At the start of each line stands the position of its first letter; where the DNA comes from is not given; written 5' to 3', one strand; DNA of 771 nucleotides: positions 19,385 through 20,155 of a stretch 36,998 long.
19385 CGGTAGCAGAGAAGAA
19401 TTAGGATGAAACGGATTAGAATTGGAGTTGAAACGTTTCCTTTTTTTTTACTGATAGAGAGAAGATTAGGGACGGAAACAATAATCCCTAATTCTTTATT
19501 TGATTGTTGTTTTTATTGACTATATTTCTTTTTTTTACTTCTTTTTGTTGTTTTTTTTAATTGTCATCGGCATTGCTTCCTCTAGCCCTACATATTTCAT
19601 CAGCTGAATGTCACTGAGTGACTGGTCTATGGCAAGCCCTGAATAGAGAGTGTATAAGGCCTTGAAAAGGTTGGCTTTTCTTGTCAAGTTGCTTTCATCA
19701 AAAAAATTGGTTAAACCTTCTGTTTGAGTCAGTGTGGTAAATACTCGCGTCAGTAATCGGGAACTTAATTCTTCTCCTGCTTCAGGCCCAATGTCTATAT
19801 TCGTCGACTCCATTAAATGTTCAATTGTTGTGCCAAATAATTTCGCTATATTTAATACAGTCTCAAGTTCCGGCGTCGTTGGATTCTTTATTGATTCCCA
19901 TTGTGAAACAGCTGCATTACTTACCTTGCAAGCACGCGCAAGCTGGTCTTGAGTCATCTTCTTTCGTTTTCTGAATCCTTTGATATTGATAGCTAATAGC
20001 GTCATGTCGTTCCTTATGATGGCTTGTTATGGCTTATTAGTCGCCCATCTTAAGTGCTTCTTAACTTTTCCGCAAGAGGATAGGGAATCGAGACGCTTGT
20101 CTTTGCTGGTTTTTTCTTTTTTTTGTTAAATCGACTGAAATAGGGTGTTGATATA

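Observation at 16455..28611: Recurrent 15-bp palindrome TTAAG-N5-CTTAA marks six promoter regions: a candidate phage-wide operator regulon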

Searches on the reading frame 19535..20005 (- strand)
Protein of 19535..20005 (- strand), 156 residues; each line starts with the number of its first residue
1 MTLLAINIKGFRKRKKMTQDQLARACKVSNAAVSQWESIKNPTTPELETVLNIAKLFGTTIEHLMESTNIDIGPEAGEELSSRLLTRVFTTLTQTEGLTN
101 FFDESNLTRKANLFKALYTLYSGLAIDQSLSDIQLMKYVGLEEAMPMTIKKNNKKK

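Call 11: search_protein_families(library=pfam, proteins=[window:19535-20005:-], max_evalue=0.01)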
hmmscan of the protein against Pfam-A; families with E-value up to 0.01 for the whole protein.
window:19535-20005:- (156 aa): 5 families
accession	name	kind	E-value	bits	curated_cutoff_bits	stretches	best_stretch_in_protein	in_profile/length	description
PF01381.28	HTH_3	-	3.1e-10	40.4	23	1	8-63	1-54/55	Helix-turn-helix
PF13443.12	HTH_26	-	3.3e-07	30.9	22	1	7-66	1-59/63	Cro/C1-type HTH DNA-binding domain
PF13560.12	HTH_31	-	4.2e-06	27.4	27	1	6-62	4-59/64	Helix-turn-helix domain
PF12844.13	HTH_19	-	5.8e-06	26.6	30.2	1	7-66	3-60/64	Helix-turn-helix domain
PF14549.12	P22_Cro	-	0.0018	18.4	30.2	1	19-39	12-33/60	DNA-binding transcriptional regulator Cro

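Call 12: search_protein_families(library=phrogs, proteins=[window:19535-20005:-], max_evalue=0.001)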
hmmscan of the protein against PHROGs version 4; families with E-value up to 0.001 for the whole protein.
window:19535-20005:- (156 aa): 18 families
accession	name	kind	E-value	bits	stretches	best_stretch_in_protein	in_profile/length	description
phrog_8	-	transcription regulation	2.6e-12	47.9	1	4-95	77-150/346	transcriptional regulator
phrog_3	-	transcription regulation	9.1e-11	43.2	1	2-79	87-160/430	transcriptional repressor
phrog_4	-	transcription regulation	1.6e-09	38.3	1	4-74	137-201/400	transcriptional repressor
phrog_1373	-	transcription regulation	7.4e-09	36.8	1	8-64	68-122/166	transcriptional regulator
phrog_5823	-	transcription regulation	3e-08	34.2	1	6-100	9-102/404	transcriptional regulator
phrog_7241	-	transcription regulation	2.4e-07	31.8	1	8-65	66-121/122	transcriptional regulator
phrog_2439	-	transcription regulation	2.3e-06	27.7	1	7-70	11-71/367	transcriptional regulator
phrog_2104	-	unknown function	4.1e-06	27.9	1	6-58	42-94/103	-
phrog_5301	-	transcription regulation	8.8e-06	26.9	1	12-63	16-67/132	transcriptional repressor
phrog_7950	-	transcription regulation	1.2e-05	26.3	1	7-38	11-42/68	transcriptional repressor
phrog_4836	-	transcription regulation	3.4e-05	24.5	1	6-91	78-159/194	CII-like regulator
phrog_2328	-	transcription regulation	4.2e-05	24.3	1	9-77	21-88/128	transcriptional repressor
phrog_2967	-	transcription regulation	5.5e-05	23.8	1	4-70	11-75/225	transcriptional regulator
phrog_29047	-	unknown function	0.00018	22.5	1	11-67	99-153/159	-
phrog_4779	-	transcription regulation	0.00023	22.6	1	5-50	4-49/98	transcriptional regulator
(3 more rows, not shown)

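Call 14: find_related_loci(query=window:19535-20005:-, collection=viral_contigs, flank=10000)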
Query window:19535-20005:- (156 aa) in viral_contigs; peptide patterns used: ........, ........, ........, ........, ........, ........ (x = any residue, [..] = any of these).
15 stretches matched a pattern, but none encodes a relative of the query by tblastn (E <= 1e-3).

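Call 15: search_dna_similar(query=window:19535-20005:-, collection=phages, mode=protein, max_rows=25)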
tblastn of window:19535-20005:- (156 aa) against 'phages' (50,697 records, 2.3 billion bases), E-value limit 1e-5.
Records with a match: 8; places in all: 8; records where one place covers at least 80% of the query: 0.
Best place of each record, by identity: <60% 8.
By first word of the organism name: Streptococcus 3; Staphylococcus 3; Bacteriophage 2.
By host as written in the record: - 2; Staphylococcus aureus 2; Streptococcus equi Sz105 1; Streptococcus equi ERR066392 1; Streptococcus equi ERR066396 1; Staphylococcus aureus NAS_AN_102 1.
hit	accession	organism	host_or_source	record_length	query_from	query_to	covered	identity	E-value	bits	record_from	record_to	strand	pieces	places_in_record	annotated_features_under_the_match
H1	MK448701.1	Streptococcus phage Javan197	Streptococcus equi Sz105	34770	1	96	62%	34.4%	3e-7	54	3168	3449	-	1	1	transcriptional repressor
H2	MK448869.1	Streptococcus phage Javan190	Streptococcus equi ERR066392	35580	1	96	62%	34.4%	3e-7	54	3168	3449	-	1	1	transcriptional repressor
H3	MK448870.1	Streptococcus phage Javan192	Streptococcus equi ERR066396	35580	1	96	62%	34.4%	3e-7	54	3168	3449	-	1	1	transcriptional repressor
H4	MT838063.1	Bacteriophage sp.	human fecal samples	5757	3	83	52%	36.0%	5e-6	50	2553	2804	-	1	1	record has no annotation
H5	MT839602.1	Bacteriophage sp.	human fecal samples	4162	3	65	40%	42.9%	9e-7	53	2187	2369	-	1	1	record has no annotation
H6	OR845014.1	Staphylococcus phage SA 1306 Kay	Staphylococcus aureus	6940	4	65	40%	43.5%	1e-6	52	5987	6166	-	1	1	record has no annotation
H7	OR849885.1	Staphylococcus phage SA 1298 Kay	Staphylococcus aureus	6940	4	65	40%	43.5%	1e-6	52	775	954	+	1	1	record has no annotation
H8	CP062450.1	Staphylococcus phage ECel-2020c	Staphylococcus aureus NAS_AN_102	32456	4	65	40%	43.5%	3e-6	51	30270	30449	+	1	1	record has no annotation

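Call 16: find_homologous_proteins(query=window:19535-20005:-, max_evalue=0.00001)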
Query window:19535-20005:- (156 aa): 10 proteins with E <= 0.00001 among 33 candidates.
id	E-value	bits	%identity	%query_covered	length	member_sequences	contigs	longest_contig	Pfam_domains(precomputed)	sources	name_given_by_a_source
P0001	3.9e-93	327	99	100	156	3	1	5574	PF12844.14,PF01381.29,PF13443.13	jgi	jgi:transcriptional regulator with XRE-family HTH domain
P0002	4.5e-70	252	81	94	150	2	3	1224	PF01381.29,PF13560.13,PF13443.13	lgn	-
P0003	1.9e-69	250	80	94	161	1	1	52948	PF01381.29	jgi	-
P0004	2.8e-68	246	80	94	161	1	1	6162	PF01381.29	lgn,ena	-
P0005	1.7e-66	240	76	94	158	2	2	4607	PF01381.29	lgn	-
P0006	5.0e-64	232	74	96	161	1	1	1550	PF01381.29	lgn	-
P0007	2.3e-62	227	70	94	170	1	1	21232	PF12844.14,PF01381.29,PF13443.13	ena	-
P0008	4.4e-60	220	71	94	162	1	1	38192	PF01381.29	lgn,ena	-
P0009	6.3e-52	193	64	94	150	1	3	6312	PF01381.29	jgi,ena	-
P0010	6.4e-41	158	56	92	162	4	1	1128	PF01381.29,PF13560.13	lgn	-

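Call 17: find_encoding_contigs(protein=P0003, flank=10000, max_places=3)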
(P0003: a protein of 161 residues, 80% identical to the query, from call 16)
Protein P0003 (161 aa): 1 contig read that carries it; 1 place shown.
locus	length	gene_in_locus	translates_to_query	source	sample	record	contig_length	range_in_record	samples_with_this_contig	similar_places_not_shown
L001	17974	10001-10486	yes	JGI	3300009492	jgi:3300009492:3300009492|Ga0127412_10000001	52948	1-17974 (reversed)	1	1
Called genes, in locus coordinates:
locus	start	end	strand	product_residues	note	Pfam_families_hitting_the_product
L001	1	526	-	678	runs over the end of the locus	PF16510:P22_portal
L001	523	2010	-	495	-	PF03237:Terminase_6N, PF17289:Terminase_6C (weak)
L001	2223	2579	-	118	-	-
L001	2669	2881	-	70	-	-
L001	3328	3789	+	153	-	-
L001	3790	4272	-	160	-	-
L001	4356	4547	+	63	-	-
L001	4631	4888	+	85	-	-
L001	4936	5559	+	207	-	PF07275:ArdA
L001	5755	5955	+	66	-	-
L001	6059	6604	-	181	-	PF27659:CHP02642 (weak)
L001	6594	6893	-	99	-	PF06147:DUF968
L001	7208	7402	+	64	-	PF12728:HTH_17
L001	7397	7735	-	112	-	-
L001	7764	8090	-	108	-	-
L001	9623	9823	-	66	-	PF14549:P22_Cro (weak), PF15943:YdaS_toxin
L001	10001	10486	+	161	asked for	PF01381:HTH_3 (weak)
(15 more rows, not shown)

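Call 18: find_encoding_contigs(protein=P0008, flank=10000, max_places=3)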
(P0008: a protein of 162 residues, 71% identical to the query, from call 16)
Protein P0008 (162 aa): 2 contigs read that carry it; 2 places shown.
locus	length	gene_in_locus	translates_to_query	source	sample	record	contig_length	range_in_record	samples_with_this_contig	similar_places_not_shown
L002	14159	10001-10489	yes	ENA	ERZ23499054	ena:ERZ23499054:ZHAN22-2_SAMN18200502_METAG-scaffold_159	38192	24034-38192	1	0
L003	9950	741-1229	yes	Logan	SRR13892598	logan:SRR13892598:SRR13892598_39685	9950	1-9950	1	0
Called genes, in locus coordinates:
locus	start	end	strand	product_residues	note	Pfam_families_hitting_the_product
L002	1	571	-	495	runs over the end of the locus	PF03237:Terminase_6N, PF17289:Terminase_6C (weak)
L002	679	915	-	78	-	-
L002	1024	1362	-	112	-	-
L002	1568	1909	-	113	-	-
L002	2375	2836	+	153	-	-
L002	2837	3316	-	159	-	-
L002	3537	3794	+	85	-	-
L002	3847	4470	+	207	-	PF07275:ArdA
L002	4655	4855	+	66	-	-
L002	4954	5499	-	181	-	PF27659:CHP02642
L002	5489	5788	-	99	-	PF06147:DUF968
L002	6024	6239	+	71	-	PF05930:Phage_AlpA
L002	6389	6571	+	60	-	PF12728:HTH_17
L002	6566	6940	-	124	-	-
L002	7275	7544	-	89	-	-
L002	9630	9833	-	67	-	PF14549:P22_Cro (weak), PF15943:YdaS_toxin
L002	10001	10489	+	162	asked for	PF01381:HTH_3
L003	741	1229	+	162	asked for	PF01381:HTH_3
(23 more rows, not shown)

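Call 19: find_encoding_contigs(protein=P0007, flank=10000, max_places=3)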
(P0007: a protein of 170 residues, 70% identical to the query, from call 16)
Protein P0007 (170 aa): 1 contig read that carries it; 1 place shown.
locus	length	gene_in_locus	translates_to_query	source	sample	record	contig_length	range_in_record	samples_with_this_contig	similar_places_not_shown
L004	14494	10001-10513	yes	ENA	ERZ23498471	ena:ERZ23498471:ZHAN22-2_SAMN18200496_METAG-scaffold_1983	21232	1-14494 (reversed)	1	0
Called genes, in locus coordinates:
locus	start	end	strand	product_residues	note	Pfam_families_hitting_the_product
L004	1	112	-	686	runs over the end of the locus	PF16510:P22_portal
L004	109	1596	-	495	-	PF03237:Terminase_6N, PF17289:Terminase_6C (weak)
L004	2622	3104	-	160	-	-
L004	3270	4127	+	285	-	PF08401:ArdcN, PF18818:MPTase-PolyVal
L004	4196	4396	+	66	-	-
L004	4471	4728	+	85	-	-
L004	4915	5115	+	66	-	-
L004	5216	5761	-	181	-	PF27659:CHP02642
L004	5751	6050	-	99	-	PF06147:DUF968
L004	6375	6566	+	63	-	PF12728:HTH_17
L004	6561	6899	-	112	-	-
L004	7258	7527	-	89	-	-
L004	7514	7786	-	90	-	-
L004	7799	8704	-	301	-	PF00145:DNA_methylase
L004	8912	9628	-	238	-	-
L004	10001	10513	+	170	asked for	PF12844:HTH_19 (weak), PF01381:HTH_3, PF13443:HTH_26 (faint)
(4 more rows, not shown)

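Call 20: find_encoding_contigs(protein=P0009, flank=10000, max_places=3)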
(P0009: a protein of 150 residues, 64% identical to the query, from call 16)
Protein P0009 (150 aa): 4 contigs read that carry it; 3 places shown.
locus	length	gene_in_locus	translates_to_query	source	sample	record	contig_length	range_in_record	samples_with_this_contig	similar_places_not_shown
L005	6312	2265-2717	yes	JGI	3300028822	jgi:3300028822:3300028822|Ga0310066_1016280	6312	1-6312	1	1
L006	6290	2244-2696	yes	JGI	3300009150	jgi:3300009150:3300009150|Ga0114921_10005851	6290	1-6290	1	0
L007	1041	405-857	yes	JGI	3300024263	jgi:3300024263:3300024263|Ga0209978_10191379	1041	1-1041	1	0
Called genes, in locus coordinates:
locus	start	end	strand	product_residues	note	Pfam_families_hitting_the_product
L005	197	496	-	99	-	-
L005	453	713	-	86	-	-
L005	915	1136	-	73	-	-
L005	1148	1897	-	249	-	-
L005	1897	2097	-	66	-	PF14549:P22_Cro (weak), PF15943:YdaS_toxin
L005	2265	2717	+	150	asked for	PF01381:HTH_3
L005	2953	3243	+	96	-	-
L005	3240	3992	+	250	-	PF06378:SSAP_Sak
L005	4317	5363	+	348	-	PF00589:Phage_integrase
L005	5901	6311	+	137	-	?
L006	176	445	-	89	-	-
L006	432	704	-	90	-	-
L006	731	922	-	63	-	-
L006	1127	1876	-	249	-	-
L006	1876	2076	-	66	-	PF14549:P22_Cro (weak), PF15943:YdaS_toxin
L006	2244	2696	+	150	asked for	PF01381:HTH_3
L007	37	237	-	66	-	PF14549:P22_Cro (weak), PF15943:YdaS_toxin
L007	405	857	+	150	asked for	PF01381:HTH_3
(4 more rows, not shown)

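Call 21: find_encoding_contigs(protein=P0004, flank=10000, max_places=3)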
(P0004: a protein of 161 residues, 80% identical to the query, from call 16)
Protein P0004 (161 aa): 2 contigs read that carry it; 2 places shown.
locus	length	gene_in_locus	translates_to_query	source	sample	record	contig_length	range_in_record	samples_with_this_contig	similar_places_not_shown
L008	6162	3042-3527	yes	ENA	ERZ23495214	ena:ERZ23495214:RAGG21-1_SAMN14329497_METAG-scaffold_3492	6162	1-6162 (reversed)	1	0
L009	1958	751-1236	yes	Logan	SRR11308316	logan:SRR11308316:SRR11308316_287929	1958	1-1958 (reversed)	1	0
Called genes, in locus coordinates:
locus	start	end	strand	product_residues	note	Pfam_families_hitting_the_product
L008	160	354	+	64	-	PF12728:HTH_17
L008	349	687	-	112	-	-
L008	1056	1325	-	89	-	-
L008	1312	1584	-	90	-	-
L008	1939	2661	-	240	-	-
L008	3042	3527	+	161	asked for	PF01381:HTH_3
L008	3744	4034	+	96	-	-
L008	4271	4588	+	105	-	-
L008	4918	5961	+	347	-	PF00589:Phage_integrase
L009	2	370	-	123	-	?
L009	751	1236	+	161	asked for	PF01381:HTH_3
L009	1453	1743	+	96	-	-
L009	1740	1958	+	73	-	?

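Call 22: find_encoding_contigs(protein=P0005, flank=10000, max_places=3)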
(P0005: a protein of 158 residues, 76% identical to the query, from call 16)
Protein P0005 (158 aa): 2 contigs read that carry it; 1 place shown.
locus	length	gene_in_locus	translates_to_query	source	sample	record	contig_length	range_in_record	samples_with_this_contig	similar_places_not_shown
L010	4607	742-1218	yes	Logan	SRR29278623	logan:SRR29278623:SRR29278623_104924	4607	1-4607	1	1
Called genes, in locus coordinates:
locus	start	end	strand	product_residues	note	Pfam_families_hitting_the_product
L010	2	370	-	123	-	?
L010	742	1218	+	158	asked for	PF01381:HTH_3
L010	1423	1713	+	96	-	-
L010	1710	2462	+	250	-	PF06378:SSAP_Sak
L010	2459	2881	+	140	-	-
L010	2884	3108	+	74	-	-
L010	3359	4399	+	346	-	PF00589:Phage_integrase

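Call 23: find_encoding_contigs(protein=P0001, flank=10000, max_places=3)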
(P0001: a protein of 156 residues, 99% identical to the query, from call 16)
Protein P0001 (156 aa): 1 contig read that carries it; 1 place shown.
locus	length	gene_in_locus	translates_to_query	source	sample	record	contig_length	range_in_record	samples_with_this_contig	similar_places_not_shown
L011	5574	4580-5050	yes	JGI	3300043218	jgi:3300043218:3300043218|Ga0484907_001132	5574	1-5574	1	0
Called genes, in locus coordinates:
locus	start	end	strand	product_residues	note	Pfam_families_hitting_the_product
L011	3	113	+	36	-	?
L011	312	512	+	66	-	-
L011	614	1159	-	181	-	PF27659:CHP02642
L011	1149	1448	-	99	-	PF06147:DUF968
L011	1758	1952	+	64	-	PF12728:HTH_17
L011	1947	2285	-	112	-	-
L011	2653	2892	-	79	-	-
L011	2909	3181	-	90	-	-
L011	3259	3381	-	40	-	-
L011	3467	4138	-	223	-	-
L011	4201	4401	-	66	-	PF14549:P22_Cro (weak), PF15943:YdaS_toxin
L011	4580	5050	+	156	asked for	PF12844:HTH_19 (weak), PF01381:HTH_3, PF13443:HTH_26 (weak)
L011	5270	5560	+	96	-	-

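Call 28: find_related_loci(query=A2, collection=genome_contigs, flank=10000)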
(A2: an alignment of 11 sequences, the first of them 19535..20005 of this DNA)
Query A2 (156 aa) in genome_contigs; peptide patterns used: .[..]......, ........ (x = any residue, [..] = any of these).
169 stretches matched a pattern; 31 encode a relative of the query (tblastn E <= 1e-3); 31 distinct loci.
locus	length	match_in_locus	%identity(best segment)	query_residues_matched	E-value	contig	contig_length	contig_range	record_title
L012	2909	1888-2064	46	4-64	2e-11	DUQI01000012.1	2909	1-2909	MAG TPA_asm: Fastidiosipila sp. isolate AS08sgBPME_393 22110_AS08, whole genome shotgun sequence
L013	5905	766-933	40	8-65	7e-9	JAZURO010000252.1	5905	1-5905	MAG: Eubacteriales bacterium isolate T1900044851_TS20190317.MAGScoT_cleanbin_000019 SGB_3023_k141_4141504, whole genome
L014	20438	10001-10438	30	8-153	9e-9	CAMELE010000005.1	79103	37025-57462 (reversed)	MAG: uncultured Mollicutes bacterium isolate SRR11489748_bin.2_metaWRAP_v1.3_MAG genome assembly, contig: ERZ11466799.15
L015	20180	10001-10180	40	4-65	3e-8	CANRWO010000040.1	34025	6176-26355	MAG TPA_asm: uncultured Lachnospiraceae bacterium isolate SRR15730554_bin.32_metawrap_v1.3_MAG genome assembly, contig:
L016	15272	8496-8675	39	4-65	5e-8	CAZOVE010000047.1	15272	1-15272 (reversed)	MAG TPA_asm: uncultured Oscillospiraceae bacterium isolate SRP315200_co1_462 genome assembly, contig: NODE_7795_length_1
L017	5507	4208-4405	37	3-73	6e-8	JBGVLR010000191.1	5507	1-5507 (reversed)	MAG: Acetatifactor sp. isolate fecal_MAG_277 fecal_MAG_277_contig_0191, whole genome shotgun sequence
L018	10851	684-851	38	8-65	6e-8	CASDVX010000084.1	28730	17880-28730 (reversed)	uncultured Eubacteriales bacterium isolate CO.A30.metabat-bins.387 genome assembly, contig: CO.A30.metabat-bins.387.fa_k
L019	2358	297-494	37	3-73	6e-8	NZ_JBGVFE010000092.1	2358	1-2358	MAG: Methanobrevibacter sp. isolate fecal_MAG_398 fecal_MAG_398_contig_0092, whole genome shotgun sequence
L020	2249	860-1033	40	12-74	1e-7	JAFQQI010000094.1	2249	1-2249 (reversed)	MAG: Lachnospiraceae bacterium isolate RGIG2054 Goat_Colon-2__c601175, whole genome shotgun sequence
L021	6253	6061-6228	38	8-65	2e-7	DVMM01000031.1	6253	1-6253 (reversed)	MAG TPA_asm: Candidatus Egerieisoma faecipullorum isolate CHK195-4489 CHK195__C47536_L6253_ERR3414590, whole genome shot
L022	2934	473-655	37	8-70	7e-7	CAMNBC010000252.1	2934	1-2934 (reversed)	MAG: uncultured Treponema sp. isolate SRR1267595_bin.51_metaWRAP_v1.3_MAG genome assembly, contig: NODE.82598_length_293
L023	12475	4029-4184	39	12-65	8e-7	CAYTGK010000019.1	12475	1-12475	MAG TPA_asm: uncultured Muribaculaceae bacterium isolate SRP314395_co1_48 genome assembly, contig: NODE_4669_length_1247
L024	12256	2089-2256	36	8-65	1e-7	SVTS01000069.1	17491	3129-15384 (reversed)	MAG: Oscillospiraceae bacterium isolate SIG701 NODE_58431_length_17491_cov_2.066402, whole genome shotgun sequence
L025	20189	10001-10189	38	1-65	8e-7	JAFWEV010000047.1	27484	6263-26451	MAG: Oscillospiraceae bacterium isolate RGIG5675 Sheep_Duodenum-5__c93939, whole genome shotgun sequence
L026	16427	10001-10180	40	4-59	9e-7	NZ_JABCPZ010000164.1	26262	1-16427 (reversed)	Nonomuraea antri strain NN258 NODE_164_length_26262_cov_14.697341, whole genome shotgun sequence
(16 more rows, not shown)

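Call 29: find_related_loci(query=A2, collection=viral_contigs, flank=10000)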
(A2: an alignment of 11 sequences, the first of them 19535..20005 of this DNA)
Query A2 (156 aa) in viral_contigs; peptide patterns used: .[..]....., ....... (x = any residue, [..] = any of these).
182 stretches matched a pattern; 27 encode a relative of the query (tblastn E <= 1e-3); 27 distinct loci.
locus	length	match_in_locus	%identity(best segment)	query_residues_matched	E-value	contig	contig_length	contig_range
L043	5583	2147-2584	64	1-146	5e-60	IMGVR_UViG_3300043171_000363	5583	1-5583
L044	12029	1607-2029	42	1-141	8e-34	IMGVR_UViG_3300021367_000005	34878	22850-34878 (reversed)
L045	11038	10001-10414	38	4-141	5e-26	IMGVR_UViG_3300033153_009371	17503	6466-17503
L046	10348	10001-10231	33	4-82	1e-9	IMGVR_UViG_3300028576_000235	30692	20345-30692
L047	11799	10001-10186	42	8-71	3e-9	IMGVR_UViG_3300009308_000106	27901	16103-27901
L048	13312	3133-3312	43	4-62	6e-9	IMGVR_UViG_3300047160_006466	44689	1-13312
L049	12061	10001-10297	32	7-109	3e-8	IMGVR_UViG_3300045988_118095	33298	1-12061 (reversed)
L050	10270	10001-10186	34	8-71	6e-8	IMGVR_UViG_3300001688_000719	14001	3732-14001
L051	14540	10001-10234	35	1-79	1e-7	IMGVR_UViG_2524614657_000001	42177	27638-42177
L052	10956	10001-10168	38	8-65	1e-7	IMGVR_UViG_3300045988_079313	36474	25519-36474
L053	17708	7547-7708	39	12-67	2e-7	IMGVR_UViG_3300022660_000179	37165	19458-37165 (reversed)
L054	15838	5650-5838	37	12-82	1e-6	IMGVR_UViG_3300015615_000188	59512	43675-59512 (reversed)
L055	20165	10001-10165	40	8-64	2e-6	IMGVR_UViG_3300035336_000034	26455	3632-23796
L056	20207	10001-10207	30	7-72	2e-6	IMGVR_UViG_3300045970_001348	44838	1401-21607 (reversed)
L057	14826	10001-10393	25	4-139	7e-6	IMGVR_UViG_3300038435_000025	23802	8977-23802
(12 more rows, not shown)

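Call 31: search_solved_structures(query=window:19535-20005:-, max_evalue=0.01, show_alignments=3)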
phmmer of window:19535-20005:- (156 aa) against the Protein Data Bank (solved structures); distinct sequences matched with E-value up to 0.01: 4.
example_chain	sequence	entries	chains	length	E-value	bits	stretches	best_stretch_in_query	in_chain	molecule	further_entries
1adr_A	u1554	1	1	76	0.0003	24.2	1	3-66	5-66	P22 C2 REPRESSOR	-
3jxb_C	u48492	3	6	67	0.0003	24.2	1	3-66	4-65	Repressor protein C2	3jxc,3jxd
2r1j_L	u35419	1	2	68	0.00031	24.1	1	3-66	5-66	Repressor protein C2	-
1utx_A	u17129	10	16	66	0.0022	21.4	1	5-65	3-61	CYLR2 | cytolysin regulator 2 | PUTATIVE TRANSCRIPTION REGULATOR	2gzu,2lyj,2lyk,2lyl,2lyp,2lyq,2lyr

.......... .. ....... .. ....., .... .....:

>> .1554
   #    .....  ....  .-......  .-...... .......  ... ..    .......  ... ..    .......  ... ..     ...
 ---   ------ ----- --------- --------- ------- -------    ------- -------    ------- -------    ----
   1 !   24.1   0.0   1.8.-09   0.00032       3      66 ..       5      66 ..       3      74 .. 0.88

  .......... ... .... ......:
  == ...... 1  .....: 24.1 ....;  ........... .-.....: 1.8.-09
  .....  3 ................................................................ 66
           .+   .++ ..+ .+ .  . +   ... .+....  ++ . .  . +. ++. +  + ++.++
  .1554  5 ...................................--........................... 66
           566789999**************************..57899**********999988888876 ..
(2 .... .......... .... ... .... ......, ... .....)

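Call 52: predict_structure(alignment_id=A2)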
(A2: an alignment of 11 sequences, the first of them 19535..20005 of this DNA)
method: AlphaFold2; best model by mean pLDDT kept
length: 156 residues; sequences in the alignment: 11
mean_pLDDT: 66.7   pTM: 0.41
mean pLDDT of the five models: 66.7, 65.2, 59.6, 53.2, 51.2
residues with pLDDT >= 90: 12; 70-90: 61; 50-70: 56; < 50: 27
segments of 3 or more residues with pLDDT < 50: 67-80, 145-156
pLDDT, mean of each block of 10 residues (from residue 1): 77 89 90 86 76 78 53 33 62 69 71 68 58 60 50 36
secondary structure, 60 per line:
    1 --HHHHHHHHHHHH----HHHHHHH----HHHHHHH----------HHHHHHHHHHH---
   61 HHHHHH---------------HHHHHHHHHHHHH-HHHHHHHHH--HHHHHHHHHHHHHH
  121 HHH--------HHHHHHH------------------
elements in order: H3-14 H19-25 H30-36 H47-57 H61-66 H82-94 H96-104 H107-123 H132-138
